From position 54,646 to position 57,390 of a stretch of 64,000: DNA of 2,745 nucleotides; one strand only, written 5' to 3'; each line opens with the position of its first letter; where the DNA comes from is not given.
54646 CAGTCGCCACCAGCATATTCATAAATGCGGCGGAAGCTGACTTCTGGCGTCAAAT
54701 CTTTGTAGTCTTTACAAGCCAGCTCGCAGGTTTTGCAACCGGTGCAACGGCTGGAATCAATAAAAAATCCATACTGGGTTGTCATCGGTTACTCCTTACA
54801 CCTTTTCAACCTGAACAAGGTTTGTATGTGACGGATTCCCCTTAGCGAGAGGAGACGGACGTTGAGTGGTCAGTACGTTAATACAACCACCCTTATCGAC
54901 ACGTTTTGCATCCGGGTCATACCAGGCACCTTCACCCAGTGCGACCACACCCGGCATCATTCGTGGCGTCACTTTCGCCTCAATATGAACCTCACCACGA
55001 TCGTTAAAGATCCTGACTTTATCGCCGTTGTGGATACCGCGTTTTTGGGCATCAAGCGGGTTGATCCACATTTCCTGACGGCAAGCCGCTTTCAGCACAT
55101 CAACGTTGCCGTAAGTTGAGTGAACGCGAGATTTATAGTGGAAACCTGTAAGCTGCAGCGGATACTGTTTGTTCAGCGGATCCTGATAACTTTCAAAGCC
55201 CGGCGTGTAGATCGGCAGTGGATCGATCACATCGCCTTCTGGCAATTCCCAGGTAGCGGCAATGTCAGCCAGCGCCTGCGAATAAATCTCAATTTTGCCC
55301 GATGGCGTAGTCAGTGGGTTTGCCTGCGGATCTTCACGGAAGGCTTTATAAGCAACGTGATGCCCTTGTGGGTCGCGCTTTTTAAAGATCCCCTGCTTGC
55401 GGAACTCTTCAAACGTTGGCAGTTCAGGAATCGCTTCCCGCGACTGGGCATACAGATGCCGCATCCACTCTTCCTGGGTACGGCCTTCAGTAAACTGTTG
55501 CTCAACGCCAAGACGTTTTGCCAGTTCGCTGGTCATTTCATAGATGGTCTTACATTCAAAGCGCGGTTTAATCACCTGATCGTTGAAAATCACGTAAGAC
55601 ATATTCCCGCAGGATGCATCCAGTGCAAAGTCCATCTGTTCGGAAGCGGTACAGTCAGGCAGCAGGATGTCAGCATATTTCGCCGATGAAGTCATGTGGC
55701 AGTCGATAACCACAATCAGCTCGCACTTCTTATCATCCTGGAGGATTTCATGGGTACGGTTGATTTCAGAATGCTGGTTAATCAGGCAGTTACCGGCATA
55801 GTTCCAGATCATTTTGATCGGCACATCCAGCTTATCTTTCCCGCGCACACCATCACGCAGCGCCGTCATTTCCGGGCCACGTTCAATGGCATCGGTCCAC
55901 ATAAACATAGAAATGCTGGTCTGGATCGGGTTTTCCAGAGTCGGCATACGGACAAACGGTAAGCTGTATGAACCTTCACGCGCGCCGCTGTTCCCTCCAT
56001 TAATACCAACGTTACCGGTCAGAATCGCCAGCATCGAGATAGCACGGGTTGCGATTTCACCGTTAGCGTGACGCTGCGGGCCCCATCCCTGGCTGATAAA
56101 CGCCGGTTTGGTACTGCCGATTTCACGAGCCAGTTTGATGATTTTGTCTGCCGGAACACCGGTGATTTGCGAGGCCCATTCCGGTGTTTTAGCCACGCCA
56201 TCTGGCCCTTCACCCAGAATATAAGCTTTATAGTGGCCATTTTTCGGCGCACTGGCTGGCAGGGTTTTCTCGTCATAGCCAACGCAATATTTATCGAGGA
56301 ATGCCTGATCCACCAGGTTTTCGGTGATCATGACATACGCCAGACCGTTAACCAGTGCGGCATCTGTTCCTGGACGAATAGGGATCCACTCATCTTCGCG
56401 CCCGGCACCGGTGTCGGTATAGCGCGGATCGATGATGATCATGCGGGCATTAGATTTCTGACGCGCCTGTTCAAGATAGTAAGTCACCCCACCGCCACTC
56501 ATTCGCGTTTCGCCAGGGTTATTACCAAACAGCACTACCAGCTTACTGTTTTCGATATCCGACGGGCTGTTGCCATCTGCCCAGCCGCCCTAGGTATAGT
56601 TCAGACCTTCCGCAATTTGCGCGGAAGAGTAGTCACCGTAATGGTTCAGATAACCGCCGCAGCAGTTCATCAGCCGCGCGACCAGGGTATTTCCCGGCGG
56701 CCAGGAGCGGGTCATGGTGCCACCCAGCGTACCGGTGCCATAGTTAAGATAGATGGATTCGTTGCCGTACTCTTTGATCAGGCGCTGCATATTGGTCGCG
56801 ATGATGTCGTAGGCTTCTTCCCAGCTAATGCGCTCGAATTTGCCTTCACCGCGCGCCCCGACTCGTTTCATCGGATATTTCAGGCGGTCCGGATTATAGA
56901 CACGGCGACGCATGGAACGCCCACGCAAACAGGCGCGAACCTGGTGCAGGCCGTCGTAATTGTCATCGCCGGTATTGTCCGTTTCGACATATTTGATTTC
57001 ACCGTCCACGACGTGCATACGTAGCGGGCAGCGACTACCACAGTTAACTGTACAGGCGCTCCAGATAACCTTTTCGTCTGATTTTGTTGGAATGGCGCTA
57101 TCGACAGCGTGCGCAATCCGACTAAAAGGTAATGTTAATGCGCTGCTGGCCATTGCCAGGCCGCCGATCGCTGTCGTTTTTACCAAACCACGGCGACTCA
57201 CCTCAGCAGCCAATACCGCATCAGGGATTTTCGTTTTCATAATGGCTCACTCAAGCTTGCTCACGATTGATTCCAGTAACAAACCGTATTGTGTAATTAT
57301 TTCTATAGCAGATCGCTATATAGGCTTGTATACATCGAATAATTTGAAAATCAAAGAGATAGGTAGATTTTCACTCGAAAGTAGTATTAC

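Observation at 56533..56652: Premature amber codon inside dmsA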

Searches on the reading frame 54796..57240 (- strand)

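Call 31: search_solved_structures(query=L001:3001-5442:+, max_evalue=1e-20)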
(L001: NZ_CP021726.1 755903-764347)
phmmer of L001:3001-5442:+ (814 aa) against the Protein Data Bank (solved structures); distinct sequences matched with E-value up to 1e-20: 33.
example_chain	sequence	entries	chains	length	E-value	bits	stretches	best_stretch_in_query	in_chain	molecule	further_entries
7l5i_A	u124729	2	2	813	2.1e-89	304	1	128-813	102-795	Trimethylamine-N-oxide reductase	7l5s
1eu1_A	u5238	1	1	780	3.1e-85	290.2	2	481-813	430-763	DIMETHYL SULFOXIDE REDUCTASE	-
1dms_A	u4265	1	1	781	5.6e-82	279.4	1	113-813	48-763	DMSO REDUCTASE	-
1e60_A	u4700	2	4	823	5.7e-81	276.1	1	113-813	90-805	Dimethyl sulfoxide/trimethylamine N-oxide reductase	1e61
1e18_A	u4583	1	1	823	8.2e-81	275.6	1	113-813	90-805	DMSO REDUCTASE.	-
9h4t_A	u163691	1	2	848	8.2e-81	275.6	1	114-813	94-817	Trimethylamine-N-oxide reductase 1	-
1dmr_A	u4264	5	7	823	1.4e-80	274.8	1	113-813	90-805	DMSO REDUCTASE | Dimethyl sulfoxide/trimethylamine N-oxide reductase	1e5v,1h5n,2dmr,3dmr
4dmr_A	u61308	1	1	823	7.4e-80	272.4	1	113-813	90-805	DMSO REDUCTASE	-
1tmo_A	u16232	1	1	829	6.6e-71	242.8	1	110-782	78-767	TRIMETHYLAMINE N-OXIDE REDUCTASE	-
4ydd_A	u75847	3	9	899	6.3e-55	190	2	60-315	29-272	DMSO reductase family type II enzyme, molybdopterin subunit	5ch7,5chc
5e7o_A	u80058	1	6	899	1.1e-54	189.2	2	60-315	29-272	DMSO reductase family type II enzyme, molybdopterin subunit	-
2vpw_A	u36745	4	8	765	2.9e-49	171.2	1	38-813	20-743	THIOSULFATE REDUCTASE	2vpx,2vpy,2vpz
4v4c_A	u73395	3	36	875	1.6e-46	162.1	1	475-813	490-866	Pyrogallol hydroxytransferase large subunit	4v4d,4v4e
9vap_A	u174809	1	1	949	8.9e-40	139.9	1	10-421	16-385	Formate dehydrogenase molybdopterin-binding subunit FdhA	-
2e7z_A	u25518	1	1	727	3e-36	128.2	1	99-325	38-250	Acetylene hydratase Ahy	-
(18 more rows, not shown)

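Call 39: list_cluster_members(proteins=[L001:3001-3633:+, L001:3001-3636:+, L001:3001-3639:+, L001:3001-3642:+, L001:3001-3645:+, L001:3001-3651:+, L001:3001-3654:+, L001:3001-3657:+, L001:3001-3660:+, L001:3001-3663:+])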
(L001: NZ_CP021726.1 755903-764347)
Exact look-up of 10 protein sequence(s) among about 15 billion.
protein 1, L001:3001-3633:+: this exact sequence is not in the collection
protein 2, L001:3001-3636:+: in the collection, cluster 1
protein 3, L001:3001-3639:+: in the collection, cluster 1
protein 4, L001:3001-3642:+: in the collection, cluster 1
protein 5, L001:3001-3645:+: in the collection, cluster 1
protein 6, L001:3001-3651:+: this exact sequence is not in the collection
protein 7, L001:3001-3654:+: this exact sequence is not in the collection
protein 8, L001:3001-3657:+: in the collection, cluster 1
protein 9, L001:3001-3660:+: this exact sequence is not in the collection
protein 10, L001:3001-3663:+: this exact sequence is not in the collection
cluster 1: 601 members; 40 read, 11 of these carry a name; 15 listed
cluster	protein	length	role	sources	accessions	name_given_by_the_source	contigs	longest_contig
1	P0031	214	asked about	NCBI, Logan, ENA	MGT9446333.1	molybdopterin-dependent oxidoreductase, partial [Escherichia coli]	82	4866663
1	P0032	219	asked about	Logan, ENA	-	-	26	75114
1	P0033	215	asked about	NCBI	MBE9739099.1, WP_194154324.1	molybdopterin-dependent oxidoreductase, partial [Escherichia coli]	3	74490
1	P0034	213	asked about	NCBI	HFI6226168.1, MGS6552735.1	molybdopterin-dependent oxidoreductase, partial [Escherichia coli]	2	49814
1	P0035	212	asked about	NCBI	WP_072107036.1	molybdopterin-dependent oxidoreductase, partial [Shigella sonnei]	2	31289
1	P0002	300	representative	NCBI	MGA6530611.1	molybdopterin-dependent oxidoreductase, partial [Escherichia coli]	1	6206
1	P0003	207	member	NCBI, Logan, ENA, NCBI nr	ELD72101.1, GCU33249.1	anaerobic dimethyl sulfoxide reductase chain A [Escherichia coli KTE234]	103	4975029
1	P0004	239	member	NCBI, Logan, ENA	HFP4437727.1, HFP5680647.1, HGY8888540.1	TPA: molybdopterin-dependent oxidoreductase, partial [Escherichia coli]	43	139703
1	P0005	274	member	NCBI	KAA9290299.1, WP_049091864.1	molybdopterin-dependent oxidoreductase, partial [Escherichia coli]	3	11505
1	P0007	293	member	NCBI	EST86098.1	dimethyl sulfoxide reductase, anaerobic, subunit A, partial [Escherichia coli ECA-0157]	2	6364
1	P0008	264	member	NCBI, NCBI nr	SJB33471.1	anaerobic dimethyl sulfoxide reductase subunit A [Shigella sonnei]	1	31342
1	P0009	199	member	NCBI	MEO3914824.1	molybdopterin-dependent oxidoreductase, partial [Proteus mirabilis]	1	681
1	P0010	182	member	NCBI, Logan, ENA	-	-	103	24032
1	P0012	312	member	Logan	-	-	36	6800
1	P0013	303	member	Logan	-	-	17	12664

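Call 43: list_cluster_members(proteins=[L001:3619-5442:+, L001:3622-5442:+, L001:3625-5442:+, L001:3628-5442:+, L001:3637-5442:+, L001:3649-5442:+, L001:3652-5442:+, L001:3655-5442:+, L001:3658-5442:+, L001:3673-5442:+])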
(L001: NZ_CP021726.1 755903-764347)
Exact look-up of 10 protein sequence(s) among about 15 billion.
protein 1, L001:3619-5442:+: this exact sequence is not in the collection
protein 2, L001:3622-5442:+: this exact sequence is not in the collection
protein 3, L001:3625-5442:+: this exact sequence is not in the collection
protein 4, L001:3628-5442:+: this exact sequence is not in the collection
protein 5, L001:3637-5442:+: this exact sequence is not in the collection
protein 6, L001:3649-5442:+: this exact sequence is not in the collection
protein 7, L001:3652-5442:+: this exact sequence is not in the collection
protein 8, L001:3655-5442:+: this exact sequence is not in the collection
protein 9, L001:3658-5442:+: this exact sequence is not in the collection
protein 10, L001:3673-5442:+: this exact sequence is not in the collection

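Call 45: find_encoding_contigs(protein=P0031, flank=5000, max_places=8)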
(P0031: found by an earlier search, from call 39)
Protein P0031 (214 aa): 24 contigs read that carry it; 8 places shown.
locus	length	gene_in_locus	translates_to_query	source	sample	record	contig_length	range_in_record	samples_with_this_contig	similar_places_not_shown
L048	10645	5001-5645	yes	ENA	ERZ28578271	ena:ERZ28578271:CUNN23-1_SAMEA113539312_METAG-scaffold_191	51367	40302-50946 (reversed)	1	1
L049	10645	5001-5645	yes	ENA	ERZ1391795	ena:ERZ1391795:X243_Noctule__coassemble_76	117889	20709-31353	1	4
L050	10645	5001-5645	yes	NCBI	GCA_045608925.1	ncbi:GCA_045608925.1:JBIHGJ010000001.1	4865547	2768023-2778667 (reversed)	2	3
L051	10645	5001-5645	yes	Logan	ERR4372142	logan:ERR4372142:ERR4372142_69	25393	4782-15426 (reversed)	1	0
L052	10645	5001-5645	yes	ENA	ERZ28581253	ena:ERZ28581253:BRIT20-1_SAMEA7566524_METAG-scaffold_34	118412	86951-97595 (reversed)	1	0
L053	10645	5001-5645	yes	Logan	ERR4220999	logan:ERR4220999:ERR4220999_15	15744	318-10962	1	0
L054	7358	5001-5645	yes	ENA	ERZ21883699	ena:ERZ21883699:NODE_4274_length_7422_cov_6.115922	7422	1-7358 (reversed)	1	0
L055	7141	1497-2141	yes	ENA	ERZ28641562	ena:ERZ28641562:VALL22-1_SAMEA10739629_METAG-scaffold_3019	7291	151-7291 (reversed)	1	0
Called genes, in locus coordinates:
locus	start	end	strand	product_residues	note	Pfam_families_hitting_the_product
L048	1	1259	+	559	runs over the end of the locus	?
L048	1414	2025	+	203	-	PF03548:LolA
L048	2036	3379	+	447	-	PF01078:Mg_chelatase (faint), PF05496:RuvB_N, PF13191:AAA_16 (faint), PF00004:AAA, PF07728:AAA_5 (weak), PF20720:nSTAND3 (weak), PF16193:AAA_assoc_2, PF12002:MgsA_C, +1 more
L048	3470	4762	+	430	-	PF02403:Seryl_tRNA_N, PF00587:tRNA-synt_2b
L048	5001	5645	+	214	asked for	PF04879:Molybdop_Fe4S4, PF00384:Molybdopterin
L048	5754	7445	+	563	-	PF00384:Molybdopterin, PF01568:Molydop_binding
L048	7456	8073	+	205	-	PF12797:Fer4_2 (weak), PF13187:Fer4_9 (faint), PF13237:Fer4_10 (faint), PF13247:Fer4_11, PF12838:Fer4_7 (weak), PF12797:Fer4_2 (weak), PF00037:Fer4, PF12837:Fer4_6, +2 more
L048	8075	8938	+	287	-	PF04976:DmsC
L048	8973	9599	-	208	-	PF00857:Isochorismatase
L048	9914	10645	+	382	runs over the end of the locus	PF07690:MFS_1, PF00083:Sugar_tr (weak), PF06779:MFS_4, PF07690:MFS_1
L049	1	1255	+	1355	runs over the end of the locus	PF13491:FtsK_4TM, PF17854:FtsK_alpha, PF01580:FtsK_SpoIIIE, PF09397:FtsK_gamma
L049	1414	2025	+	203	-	PF03548:LolA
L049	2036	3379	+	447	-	PF01078:Mg_chelatase (faint), PF05496:RuvB_N, PF13191:AAA_16 (faint), PF00004:AAA, PF07728:AAA_5 (weak), PF20720:nSTAND3 (weak), PF16193:AAA_assoc_2, PF12002:MgsA_C, +1 more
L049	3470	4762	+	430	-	PF02403:Seryl_tRNA_N, PF00587:tRNA-synt_2b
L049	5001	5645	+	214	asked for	PF04879:Molybdop_Fe4S4, PF00384:Molybdopterin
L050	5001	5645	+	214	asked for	PF04879:Molybdop_Fe4S4, PF00384:Molybdopterin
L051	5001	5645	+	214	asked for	PF04879:Molybdop_Fe4S4, PF00384:Molybdopterin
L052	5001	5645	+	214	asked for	PF04879:Molybdop_Fe4S4, PF00384:Molybdopterin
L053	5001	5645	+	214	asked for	PF04879:Molybdop_Fe4S4, PF00384:Molybdopterin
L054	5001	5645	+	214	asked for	PF04879:Molybdop_Fe4S4, PF00384:Molybdopterin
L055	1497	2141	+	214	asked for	PF04879:Molybdop_Fe4S4, PF00384:Molybdopterin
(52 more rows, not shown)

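Call 48: find_encoding_contigs(protein=P0033, flank=1500, max_places=6)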
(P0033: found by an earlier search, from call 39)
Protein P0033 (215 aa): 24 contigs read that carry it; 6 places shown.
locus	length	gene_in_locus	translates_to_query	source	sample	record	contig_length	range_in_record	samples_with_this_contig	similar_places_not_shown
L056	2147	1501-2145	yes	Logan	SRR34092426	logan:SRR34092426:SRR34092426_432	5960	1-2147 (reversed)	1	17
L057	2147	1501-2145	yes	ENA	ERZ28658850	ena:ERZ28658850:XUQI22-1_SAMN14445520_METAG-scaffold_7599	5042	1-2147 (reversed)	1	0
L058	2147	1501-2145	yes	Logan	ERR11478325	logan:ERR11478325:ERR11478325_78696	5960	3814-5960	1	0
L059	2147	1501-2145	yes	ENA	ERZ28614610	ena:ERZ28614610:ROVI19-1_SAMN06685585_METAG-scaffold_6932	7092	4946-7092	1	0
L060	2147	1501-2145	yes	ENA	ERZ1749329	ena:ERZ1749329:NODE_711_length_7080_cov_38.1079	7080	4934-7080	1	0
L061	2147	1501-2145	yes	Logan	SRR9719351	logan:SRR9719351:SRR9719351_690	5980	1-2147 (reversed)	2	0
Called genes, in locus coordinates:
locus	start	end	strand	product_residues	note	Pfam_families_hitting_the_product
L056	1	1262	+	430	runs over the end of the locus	PF02403:Seryl_tRNA_N, PF00587:tRNA-synt_2b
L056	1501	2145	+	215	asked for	PF04879:Molybdop_Fe4S4, PF00384:Molybdopterin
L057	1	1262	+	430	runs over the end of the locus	PF02403:Seryl_tRNA_N, PF00587:tRNA-synt_2b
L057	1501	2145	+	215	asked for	PF04879:Molybdop_Fe4S4, PF00384:Molybdopterin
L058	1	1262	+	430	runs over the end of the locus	PF02403:Seryl_tRNA_N, PF00587:tRNA-synt_2b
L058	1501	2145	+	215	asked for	PF04879:Molybdop_Fe4S4, PF00384:Molybdopterin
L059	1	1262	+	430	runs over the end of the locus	PF02403:Seryl_tRNA_N, PF00587:tRNA-synt_2b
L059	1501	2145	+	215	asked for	PF04879:Molybdop_Fe4S4, PF00384:Molybdopterin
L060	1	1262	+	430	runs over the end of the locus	PF02403:Seryl_tRNA_N, PF00587:tRNA-synt_2b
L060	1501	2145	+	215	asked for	PF04879:Molybdop_Fe4S4, PF00384:Molybdopterin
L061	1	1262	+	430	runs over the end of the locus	PF02403:Seryl_tRNA_N, PF00587:tRNA-synt_2b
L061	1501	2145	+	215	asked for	PF04879:Molybdop_Fe4S4, PF00384:Molybdopterin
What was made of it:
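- Tried and rejected: P0033 was listed on 3 contigs but is in 159 index blocks (calls 39, 48), so I do not use them as frequencies.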
